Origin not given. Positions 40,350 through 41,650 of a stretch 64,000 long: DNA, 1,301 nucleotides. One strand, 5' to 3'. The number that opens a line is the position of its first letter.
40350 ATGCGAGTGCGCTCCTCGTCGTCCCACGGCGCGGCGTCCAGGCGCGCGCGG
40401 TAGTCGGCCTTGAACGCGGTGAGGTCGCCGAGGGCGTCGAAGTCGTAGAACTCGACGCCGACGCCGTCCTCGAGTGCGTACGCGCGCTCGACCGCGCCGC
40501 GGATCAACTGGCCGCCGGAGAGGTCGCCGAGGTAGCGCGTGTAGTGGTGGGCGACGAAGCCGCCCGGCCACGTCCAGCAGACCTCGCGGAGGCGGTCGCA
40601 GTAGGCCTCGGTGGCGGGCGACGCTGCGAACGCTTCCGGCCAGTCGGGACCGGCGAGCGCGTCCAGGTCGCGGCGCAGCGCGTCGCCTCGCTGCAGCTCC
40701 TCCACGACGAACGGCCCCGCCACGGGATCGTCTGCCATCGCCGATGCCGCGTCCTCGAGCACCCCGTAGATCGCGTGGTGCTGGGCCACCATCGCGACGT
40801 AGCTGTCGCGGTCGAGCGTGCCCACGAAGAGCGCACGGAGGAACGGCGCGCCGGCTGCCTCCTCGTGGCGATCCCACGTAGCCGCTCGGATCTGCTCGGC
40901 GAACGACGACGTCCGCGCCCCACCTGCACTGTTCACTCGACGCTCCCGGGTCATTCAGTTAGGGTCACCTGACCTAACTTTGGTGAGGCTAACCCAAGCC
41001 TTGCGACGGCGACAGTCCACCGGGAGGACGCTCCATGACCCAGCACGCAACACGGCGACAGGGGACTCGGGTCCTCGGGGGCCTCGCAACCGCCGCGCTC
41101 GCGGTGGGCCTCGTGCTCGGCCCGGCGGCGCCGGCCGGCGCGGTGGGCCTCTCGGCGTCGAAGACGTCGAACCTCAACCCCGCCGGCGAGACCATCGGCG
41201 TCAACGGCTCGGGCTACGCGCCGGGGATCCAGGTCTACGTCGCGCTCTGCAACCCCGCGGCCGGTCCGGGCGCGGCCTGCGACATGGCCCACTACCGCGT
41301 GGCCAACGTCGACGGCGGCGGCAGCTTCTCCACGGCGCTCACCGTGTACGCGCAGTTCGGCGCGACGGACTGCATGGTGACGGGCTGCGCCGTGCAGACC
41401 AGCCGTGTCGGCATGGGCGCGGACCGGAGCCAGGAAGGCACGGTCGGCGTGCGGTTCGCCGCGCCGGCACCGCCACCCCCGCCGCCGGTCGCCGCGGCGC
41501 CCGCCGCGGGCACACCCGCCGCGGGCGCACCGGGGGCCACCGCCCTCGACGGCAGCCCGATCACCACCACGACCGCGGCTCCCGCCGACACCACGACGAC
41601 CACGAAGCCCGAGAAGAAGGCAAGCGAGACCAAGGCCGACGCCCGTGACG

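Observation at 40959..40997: Two abutting DtxR/IdeR-type iron boxes in an 80-bp divergent promoter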

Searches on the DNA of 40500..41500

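Call 71: search_rna_families(source=window, start=40500, end=41500, threshold=evalue, max_evalue=1)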
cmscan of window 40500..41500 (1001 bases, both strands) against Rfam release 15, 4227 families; matches with E-value up to 1: 1.
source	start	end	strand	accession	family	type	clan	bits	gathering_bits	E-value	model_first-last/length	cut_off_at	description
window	40602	40670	-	RF00454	p27_CRE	Cis-reg;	-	19.3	42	0.42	1-59/59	no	p27 cis-regulatory element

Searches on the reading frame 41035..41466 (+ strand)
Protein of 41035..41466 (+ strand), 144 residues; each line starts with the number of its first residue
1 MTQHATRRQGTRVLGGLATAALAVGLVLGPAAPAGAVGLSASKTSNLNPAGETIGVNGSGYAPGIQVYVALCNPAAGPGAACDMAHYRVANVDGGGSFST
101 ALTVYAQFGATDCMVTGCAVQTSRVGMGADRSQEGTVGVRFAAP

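Call 30: find_homologous_proteins(query=window:41035-41466:+, max_evalue=0.00001)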
Query seq(144 aa) (144 aa): 1 proteins with E <= 0.00001 among 714 candidates.
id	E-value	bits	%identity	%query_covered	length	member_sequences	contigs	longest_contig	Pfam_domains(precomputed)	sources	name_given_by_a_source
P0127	7.7e-53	196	87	73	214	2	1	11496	PF00960.26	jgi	jgi:hypothetical protein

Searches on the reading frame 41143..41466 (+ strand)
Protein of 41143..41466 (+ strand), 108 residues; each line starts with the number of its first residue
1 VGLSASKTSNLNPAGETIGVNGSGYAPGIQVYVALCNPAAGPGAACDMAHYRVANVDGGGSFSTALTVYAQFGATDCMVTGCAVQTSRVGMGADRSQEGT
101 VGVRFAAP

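Call 51: find_homologous_proteins(query=A2, max_evalue=0.0001)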
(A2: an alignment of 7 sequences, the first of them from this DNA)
Query A2 (7 sequences) (108 aa, profile of the alignment): 366 proteins with E <= 0.0001 among 3391 candidates; the best 120 are listed.
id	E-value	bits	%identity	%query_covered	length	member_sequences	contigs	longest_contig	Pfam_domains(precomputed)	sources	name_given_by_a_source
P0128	1.3e-33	134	34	98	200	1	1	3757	PF00960.26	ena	-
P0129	4.5e-32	129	31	96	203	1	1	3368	PF00960.26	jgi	jgi:hypothetical protein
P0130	7.6e-32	128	39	97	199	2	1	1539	PF00960.26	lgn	-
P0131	1.0e-31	128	33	94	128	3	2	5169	PF00960.26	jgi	jgi:hypothetical protein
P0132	1.4e-30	124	34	95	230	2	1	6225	PF00960.26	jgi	jgi:hypothetical protein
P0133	1.7e-30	124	35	96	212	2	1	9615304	PF00960.26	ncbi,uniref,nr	ncbi:hypothetical protein [Phytohabitans rumicis]|uniref:Uncharacterized protein n=1 Tax=Phytohabita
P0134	2.1e-30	123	34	98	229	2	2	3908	PF00960.26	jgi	jgi:hypothetical protein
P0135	4.2e-30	122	34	94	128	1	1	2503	PF00960.26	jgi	jgi:hypothetical protein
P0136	5.2e-30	122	31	95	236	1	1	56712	PF00960.26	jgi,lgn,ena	-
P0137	6.9e-30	122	34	97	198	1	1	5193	-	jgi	jgi:hypothetical protein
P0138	8.0e-30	122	36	96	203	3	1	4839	PF00960.26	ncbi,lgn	ncbi:MAG: hypothetical protein ACRDT2_08540 [Natronosporangium sp.]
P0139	1.0e-29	121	33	97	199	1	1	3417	-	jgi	jgi:hypothetical protein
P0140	1.1e-29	121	38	96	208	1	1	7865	PF00960.26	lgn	-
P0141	1.9e-29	120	33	96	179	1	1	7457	-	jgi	jgi:hypothetical protein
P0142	2.8e-29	120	36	98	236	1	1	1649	-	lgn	-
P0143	3.0e-29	120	36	95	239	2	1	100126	PF00960.26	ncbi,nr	ncbi:MAG TPA: hypothetical protein VNQ73_05405 [Ilumatobacter sp.]|nr:hypothetical protein [Ilumatob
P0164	1.1e-27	115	34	95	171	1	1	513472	PF00960.26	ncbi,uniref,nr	ncbi:hypothetical protein [Motilibacter aurantiacus]|uniref:hypothetical protein n=1 Tax=Motilibacte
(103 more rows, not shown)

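Call 52: find_encoding_contigs(protein=P0164, flank=5000, max_places=2)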
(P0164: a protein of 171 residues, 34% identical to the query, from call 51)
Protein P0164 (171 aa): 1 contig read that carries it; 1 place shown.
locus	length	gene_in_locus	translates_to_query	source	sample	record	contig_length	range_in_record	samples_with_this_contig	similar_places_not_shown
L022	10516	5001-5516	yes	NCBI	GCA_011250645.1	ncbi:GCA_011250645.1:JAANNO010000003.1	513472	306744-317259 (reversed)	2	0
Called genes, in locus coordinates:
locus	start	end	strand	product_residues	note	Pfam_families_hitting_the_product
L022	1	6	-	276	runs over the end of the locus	PF00005:ABC_tran, PF02463:SMC_N (faint), PF13304:AAA_21 (faint)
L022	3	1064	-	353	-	PF01032:FecCD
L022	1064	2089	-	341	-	PF01497:Peripla_BP_2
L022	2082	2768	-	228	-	-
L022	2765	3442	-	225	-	PF01126:Heme_oxygenase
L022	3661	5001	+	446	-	-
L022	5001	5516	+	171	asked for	PF00960:Neocarzinostat (weak)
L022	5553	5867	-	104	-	PF10615:DUF2470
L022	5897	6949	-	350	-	PF21088:MS_channel_1st, PF00924:MS_channel_2nd, PF21082:MS_channel_3rd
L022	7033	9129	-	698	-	PF02897:Peptidase_S9_N, PF00326:Peptidase_S9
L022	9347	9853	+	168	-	PF01844:HNH, PF14279:HNH_5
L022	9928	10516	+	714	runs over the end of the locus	PF21226:MalQ_N, PF02446:Glyco_hydro_77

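Call 53: find_encoding_contigs(protein=P0133, flank=5000, max_places=2)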
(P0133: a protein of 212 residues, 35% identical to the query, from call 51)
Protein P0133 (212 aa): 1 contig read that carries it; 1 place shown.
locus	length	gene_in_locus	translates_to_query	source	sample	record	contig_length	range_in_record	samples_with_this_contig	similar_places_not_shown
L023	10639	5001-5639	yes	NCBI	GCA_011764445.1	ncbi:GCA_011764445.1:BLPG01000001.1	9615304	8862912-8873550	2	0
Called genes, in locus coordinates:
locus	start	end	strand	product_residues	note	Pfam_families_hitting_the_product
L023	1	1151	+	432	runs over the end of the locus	-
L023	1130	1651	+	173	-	-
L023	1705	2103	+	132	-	PF00392:GntR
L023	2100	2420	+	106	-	PF00005:ABC_tran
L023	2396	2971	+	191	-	PF00005:ABC_tran (weak), PF13304:AAA_21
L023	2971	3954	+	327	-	PF12730:ABC2_membrane_4 (weak), PF12679:ABC2_membrane_2 (weak), PF26999:ABC-2_memb_rel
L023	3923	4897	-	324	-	PF04213:HtaA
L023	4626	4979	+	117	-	-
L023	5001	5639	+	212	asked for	PF00960:Neocarzinostat (weak)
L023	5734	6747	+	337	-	PF01497:Peripla_BP_2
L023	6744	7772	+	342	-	PF01032:FecCD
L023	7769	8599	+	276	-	PF00005:ABC_tran, PF02463:SMC_N (faint), PF13304:AAA_21 (faint)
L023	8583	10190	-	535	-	PF00135:COesterase, PF20434:BD-FAE (faint)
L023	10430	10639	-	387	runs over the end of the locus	PF09339:HTH_IclR (weak), PF12802:MarR_2, PF00480:ROK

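Call 54: find_encoding_contigs(protein=P0143, flank=5000, max_places=2)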
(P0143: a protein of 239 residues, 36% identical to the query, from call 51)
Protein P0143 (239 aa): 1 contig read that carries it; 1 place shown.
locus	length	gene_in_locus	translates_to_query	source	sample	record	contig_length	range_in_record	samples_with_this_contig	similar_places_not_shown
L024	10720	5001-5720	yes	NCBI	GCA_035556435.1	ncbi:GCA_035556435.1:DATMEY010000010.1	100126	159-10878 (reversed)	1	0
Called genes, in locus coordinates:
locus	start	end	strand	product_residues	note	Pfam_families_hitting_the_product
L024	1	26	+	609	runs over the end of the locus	-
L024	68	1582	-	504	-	PF13727:CoA_binding_3, PF02397:Bac_transf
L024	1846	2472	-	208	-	-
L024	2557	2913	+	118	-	PF02643:DUF192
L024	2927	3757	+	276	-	PF00590:TP_methylase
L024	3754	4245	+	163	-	PF00583:Acetyltransf_1, PF13673:Acetyltransf_10 (weak), PF13508:Acetyltransf_7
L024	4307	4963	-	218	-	PF01126:Heme_oxygenase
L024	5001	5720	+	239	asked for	PF00960:Neocarzinostat (faint)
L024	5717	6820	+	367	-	PF01497:Peripla_BP_2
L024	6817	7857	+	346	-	PF01032:FecCD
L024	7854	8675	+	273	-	PF02463:SMC_N (faint), PF00005:ABC_tran, PF13304:AAA_21 (faint)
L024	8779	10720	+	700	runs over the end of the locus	PF04213:HtaA, PF00041:fn3, PF25059:FN3_DSCAM-DSCAML_C (faint), PF00041:fn3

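Call 61: search_protein_families(library=ncbifam, proteins=[L022:3661-5001:+, L022:2082-2768:-], max_evalue=0.01)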
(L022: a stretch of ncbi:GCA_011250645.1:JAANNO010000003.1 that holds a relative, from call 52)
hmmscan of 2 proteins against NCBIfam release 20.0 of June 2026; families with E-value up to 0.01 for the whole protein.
L022:3661-5001:+ (446 aa): 2 families
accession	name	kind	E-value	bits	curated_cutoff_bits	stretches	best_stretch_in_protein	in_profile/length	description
NF040680.1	chromo_anti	equivalog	2.9e-07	30.4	86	1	7-131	4-124/133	enediyne antibiotic chromoprotein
TIGR04526.1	predic_Ig_block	subfamily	0.0071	15.3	150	1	147-232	94-185/693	putative immunoglobulin-blocking virulence protein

L022:2082-2768:- (228 aa): 1 family
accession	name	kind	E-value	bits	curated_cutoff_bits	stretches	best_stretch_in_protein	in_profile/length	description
NF040680.1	chromo_anti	equivalog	3.4e-05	23.7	86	1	13-78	4-60/133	enediyne antibiotic chromoprotein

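Call 62: predict_structure(alignment_id=A3)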
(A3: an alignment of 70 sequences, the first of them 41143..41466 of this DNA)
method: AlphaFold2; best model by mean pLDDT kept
length: 108 residues; sequences in the alignment: 70
mean_pLDDT: 92.2   pTM: 0.85
mean pLDDT of the five models: 92.2, 92.1, 91.7, 91.4, 90.8
residues with pLDDT >= 90: 86; 70-90: 17; 50-70: 5; < 50: 0
segments of 3 or more residues with pLDDT < 50: none
pLDDT, mean of each block of 10 residues (from residue 1): 96 98 96 90 80 97 98 93 92 82 93
secondary structure, 60 per line:
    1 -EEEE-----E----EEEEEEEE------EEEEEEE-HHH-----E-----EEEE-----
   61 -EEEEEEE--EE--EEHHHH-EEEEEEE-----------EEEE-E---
elements in order: E2-5 E16-23 E30-36 E52-55 E62-68 H77-80 E82-88 E100-103

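Call 64: fold_search(model_id=the predicted structure, library=pdb)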
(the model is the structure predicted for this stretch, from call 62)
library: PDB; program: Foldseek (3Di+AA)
matches with E <= 10: 1988; with E <= 0.001: 12
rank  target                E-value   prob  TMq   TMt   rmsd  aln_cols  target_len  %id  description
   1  2mcm                  2.5e-07  1.00  0.82  0.79   3.0       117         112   23  MACROMOMYCIN (released 1993-01-15)
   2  2cbq_C                2.4e-06  1.00  0.80  0.77   2.6       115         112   23  Crystal structure of the neocarzinostatin 1Tes15 mutant bound to testosterone hemisuccinate. (released 2006-03-22)
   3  2cbo                  2.5e-06  1.00  0.83  0.78   2.5       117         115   24  Crystal structure of the neocarzinostatin 3Tes24 mutant bound to testosterone hemisuccinate. (released 2006-03-22)
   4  2cbq_B                6.1e-06  1.00  0.82  0.78   2.6       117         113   23  Crystal structure of the neocarzinostatin 1Tes15 mutant bound to testosterone hemisuccinate. (released 2006-03-22)
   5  1nco_A                6.8e-06  1.00  0.80  0.77   2.6       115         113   24  STRUCTURE OF THE ANTITUMOR PROTEIN-CHROMOPHORE COMPLEX NEOCARZINOSTATIN (released 1993-10-31)
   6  2cbt_A                8.0e-06  1.00  0.77  0.75   3.1       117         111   24  Crystal structure of the neocarzinostatin 4Tes1 mutant bound testosterone hemisuccinate. (released 2006-03-22)
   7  2cbm                  9.5e-06  1.00  0.80  0.78   2.5       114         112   24  Crystal structure of the apo-form of a neocarzinostatin mutant evolved to bind testosterone. (released 2006-03-22)
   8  4jw3_B                1.0e-05  1.00  0.81  0.78   2.6       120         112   26  Selection of specific protein binders for pre-defined targets from an optimized library of artificial helicoidal repea (released 2013-09-25)
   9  2cbq_A                1.4e-05  1.00  0.80  0.78   2.6       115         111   23  Crystal structure of the neocarzinostatin 1Tes15 mutant bound to testosterone hemisuccinate. (released 2006-03-22)
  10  4jw3_A                2.6e-05  1.00  0.74  0.72   3.0       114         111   25  Selection of specific protein binders for pre-defined targets from an optimized library of artificial helicoidal repea (released 2013-09-25)
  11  1j48_A                4.7e-05  1.00  0.77  0.76   2.5       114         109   27  Crystal Structure of Apo-C1027 (released 2003-06-03)
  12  1akp_MODEL_1_A        2.8e-04  1.00  0.68  0.65   3.1       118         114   24  SEQUENTIAL 1H,13C AND 15N NMR ASSIGNMENTS AND SOLUTION CONFORMATION OF APOKEDARCIDIN (released 1994-08-31)
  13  7ufj_G                7.3e-03  0.98  0.42  0.28   5.7       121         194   10  Structure of human MR1-ethylvanillin in complex with human MAIT A-F7 TCR (released 2022-12-14)
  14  6pue_D                7.3e-03  0.97  0.41  0.28   7.2       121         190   11  Structure of human MAIT A-F7 TCR in complex with human MR1-4'D-5-OP-RU (released 2020-02-19)
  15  6ru5_A                7.7e-03  1.00  0.52  0.12   4.6       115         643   10  human complement C3 in complex with the hC3Nb1 nanobody (released 2019-08-21)
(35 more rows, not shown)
